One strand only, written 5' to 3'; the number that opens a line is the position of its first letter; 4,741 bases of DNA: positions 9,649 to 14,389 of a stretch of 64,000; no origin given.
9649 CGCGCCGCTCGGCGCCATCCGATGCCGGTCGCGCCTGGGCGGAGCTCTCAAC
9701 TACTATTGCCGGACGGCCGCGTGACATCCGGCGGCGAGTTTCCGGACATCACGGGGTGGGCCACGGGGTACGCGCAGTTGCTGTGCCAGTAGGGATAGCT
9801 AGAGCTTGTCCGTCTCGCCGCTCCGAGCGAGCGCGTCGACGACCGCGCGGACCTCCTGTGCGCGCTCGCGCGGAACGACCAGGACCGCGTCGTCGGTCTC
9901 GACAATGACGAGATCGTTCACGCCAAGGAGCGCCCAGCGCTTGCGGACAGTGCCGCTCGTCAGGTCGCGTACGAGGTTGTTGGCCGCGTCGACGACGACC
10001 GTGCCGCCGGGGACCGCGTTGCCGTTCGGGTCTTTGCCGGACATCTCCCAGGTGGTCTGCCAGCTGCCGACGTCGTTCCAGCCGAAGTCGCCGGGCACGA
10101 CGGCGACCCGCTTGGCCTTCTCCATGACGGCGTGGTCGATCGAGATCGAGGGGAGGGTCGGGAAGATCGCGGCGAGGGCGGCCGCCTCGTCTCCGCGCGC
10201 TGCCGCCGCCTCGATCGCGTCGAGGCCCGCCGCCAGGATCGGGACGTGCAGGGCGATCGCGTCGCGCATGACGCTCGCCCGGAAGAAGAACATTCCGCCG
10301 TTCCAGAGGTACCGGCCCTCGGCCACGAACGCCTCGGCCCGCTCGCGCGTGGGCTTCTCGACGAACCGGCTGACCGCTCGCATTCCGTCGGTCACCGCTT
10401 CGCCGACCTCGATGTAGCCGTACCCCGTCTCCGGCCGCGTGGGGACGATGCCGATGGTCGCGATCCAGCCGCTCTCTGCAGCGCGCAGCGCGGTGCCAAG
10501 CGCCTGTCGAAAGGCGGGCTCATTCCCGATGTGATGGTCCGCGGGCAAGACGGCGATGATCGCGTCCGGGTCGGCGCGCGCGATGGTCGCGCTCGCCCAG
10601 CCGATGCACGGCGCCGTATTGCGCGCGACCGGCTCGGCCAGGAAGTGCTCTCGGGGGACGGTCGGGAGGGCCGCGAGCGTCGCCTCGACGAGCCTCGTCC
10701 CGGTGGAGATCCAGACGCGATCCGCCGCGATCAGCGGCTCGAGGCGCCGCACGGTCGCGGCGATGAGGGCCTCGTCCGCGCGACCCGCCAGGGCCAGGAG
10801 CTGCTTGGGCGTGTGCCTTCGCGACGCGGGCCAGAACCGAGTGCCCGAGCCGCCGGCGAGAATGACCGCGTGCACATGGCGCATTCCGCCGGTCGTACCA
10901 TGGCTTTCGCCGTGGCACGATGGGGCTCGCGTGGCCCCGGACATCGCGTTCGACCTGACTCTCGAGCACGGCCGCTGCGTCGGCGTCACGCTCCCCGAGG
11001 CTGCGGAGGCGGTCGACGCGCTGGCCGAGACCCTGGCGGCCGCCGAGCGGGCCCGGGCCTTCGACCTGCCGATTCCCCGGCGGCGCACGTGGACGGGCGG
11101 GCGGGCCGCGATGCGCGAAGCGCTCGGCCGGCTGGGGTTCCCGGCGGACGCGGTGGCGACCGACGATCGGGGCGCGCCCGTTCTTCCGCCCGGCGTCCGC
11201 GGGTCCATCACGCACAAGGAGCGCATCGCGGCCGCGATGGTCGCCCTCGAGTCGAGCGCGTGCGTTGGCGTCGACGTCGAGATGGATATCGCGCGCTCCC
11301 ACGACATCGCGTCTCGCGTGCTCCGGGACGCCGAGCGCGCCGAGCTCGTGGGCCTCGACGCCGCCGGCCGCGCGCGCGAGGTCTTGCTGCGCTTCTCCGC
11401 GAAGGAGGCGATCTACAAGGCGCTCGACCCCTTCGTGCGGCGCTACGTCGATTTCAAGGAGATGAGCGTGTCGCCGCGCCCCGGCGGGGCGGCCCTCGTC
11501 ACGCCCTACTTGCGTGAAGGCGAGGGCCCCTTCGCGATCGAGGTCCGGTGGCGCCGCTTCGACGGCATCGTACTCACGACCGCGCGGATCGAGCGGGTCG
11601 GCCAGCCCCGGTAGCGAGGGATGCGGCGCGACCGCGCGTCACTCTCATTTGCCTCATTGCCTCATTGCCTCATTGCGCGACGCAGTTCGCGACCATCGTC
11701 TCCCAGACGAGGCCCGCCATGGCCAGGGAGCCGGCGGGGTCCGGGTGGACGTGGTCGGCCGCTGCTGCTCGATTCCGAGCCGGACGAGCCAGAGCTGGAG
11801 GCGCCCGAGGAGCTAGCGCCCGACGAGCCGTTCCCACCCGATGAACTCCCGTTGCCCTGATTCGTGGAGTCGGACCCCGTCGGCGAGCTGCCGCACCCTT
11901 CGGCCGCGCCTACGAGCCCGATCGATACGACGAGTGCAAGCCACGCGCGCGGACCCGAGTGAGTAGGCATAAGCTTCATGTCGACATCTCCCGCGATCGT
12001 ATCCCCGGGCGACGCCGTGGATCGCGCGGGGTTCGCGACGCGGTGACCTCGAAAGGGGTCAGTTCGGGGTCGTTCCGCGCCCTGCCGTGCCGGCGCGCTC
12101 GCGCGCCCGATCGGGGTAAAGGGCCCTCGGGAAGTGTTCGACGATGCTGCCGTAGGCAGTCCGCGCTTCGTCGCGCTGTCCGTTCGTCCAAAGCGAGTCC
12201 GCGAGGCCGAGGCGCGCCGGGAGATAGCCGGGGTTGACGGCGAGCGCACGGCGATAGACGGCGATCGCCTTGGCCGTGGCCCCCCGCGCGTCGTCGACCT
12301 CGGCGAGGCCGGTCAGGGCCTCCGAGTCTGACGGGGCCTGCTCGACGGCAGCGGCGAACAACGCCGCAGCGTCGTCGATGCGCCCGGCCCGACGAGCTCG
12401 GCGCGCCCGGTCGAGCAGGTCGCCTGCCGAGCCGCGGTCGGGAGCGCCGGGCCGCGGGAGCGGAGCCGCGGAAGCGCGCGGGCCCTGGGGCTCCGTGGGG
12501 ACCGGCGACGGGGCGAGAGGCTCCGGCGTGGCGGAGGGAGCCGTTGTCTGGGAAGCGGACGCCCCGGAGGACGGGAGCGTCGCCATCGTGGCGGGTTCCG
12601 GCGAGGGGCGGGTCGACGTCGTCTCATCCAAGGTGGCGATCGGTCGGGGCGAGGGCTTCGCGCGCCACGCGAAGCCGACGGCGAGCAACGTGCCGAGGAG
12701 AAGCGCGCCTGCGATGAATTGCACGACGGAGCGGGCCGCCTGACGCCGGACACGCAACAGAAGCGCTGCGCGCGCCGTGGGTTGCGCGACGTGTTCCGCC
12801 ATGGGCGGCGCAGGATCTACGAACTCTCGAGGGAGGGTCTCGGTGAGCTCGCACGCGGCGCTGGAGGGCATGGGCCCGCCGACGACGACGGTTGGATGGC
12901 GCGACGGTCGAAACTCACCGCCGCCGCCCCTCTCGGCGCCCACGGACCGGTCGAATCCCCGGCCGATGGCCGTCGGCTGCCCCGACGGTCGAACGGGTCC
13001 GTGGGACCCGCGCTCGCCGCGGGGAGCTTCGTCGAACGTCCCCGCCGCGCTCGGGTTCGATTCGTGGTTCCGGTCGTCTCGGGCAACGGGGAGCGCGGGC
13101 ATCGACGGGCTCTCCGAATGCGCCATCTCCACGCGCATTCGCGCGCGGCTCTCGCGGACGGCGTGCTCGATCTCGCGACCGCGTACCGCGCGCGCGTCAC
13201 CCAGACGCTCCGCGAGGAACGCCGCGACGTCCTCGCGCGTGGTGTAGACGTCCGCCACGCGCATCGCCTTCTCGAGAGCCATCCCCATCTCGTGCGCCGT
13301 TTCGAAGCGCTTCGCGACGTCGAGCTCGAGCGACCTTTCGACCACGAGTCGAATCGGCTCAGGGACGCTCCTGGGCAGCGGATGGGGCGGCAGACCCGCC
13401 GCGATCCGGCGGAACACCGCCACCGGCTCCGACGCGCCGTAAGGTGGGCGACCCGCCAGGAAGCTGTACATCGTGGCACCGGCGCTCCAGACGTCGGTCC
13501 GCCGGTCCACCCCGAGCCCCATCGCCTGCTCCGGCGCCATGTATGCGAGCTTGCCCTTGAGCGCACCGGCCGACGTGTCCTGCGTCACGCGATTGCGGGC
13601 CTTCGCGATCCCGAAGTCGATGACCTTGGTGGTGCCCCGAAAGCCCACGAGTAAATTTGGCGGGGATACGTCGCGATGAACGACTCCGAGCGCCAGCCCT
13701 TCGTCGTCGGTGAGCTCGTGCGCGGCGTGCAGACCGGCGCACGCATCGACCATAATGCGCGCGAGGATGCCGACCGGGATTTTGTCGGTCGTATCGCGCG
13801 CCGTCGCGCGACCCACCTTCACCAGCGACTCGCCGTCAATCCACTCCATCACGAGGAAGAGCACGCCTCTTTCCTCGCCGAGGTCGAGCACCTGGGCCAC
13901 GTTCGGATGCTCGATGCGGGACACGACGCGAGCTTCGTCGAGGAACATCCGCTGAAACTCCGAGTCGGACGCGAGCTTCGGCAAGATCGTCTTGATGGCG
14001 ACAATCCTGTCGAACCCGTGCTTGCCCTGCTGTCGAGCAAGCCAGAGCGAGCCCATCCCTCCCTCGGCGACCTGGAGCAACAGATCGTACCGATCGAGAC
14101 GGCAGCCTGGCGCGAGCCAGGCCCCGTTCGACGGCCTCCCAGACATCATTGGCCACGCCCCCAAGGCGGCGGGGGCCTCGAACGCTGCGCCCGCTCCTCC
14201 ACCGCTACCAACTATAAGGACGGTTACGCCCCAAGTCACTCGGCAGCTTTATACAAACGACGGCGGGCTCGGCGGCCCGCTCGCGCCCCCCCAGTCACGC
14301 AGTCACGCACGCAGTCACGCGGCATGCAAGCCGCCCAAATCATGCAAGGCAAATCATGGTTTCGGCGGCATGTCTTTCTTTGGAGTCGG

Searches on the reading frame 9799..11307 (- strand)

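Call 77: search_protein_families(library=pfam, proteins=[window:9799-11307:-], max_evalue=0.0001)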
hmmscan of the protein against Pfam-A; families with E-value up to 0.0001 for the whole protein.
window:9799-11307:- (502 aa): 3 families
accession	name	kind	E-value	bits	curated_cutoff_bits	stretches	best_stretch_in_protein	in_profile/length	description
PF00483.29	NTP_transferase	-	5.3e-40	138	21.2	1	147-426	2-242/245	Nucleotidyl transferase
PF22640.1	ManC_GMP_beta-helix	-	3.2e-12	46.6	27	1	436-493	3-55/55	MannoseP isomerase/GMP-like beta-helix domain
PF12804.13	NTP_transf_3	-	1.3e-08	35.6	27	1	147-265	1-103/160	MobA-like NTP transferase domain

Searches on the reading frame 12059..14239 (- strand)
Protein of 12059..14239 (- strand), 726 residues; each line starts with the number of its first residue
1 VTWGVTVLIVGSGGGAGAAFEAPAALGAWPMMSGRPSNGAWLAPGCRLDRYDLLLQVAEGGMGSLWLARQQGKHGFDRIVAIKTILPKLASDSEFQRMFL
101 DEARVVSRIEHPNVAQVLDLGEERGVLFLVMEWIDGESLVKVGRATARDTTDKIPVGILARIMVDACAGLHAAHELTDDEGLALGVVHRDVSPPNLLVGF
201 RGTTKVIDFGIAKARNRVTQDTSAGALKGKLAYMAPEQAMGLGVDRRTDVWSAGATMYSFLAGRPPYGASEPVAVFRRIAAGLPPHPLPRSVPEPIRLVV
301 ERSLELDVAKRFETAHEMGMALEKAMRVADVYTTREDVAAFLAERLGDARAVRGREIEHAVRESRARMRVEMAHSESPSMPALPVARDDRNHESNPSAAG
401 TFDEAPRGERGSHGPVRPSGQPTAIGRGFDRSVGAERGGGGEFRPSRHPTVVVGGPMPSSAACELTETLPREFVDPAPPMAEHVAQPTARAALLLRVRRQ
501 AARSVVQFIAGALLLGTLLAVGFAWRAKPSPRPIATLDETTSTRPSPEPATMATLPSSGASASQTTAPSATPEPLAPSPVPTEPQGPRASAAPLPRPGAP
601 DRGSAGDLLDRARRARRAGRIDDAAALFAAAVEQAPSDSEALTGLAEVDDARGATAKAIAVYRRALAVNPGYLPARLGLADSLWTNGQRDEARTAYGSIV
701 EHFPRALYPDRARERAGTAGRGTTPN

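Call 77: search_protein_families(library=pfam, proteins=[window:12059-14239:-], max_evalue=0.0001)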
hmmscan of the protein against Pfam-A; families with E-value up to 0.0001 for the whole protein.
window:12059-14239:- (726 aa): 9 families
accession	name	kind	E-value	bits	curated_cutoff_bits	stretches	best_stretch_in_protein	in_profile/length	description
PF00069.31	Pkinase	-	1.3e-30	107.1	31.7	1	57-314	7-254/263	Protein kinase domain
PF07714.23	PK_Tyr_Ser-Thr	-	3.6e-26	92.5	23.1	1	56-312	6-249/258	Protein tyrosine and serine/threonine kinase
PF14559.12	TPR_19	-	2.5e-14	53.8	25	2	652-705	4-57/68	Tetratricopeptide repeat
PF13428.12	TPR_14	-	1.3e-12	47.5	23.5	1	608-647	4-43/44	Tetratricopeptide repeat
PF13432.12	TPR_16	-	1.3e-09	38.7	32.7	1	609-670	1-62/65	Tetratricopeptide repeat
PF07719.23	TPR_2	-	1.8e-08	34.3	27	0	640-671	2-33/34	Tetratricopeptide repeat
PF24575.1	TPR_Slam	-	4e-06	27.6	35.2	1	644-694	50-102/104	Surface lipoprotein assembly modifier, N-terminal TPR repeats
PF13174.12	TPR_6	-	4.8e-06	27.3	26.3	0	675-705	2-32/33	Tetratricopeptide repeat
PF01636.29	APH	-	1.1e-05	25.7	23.2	0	170-212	154-197/239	Phosphotransferase enzyme family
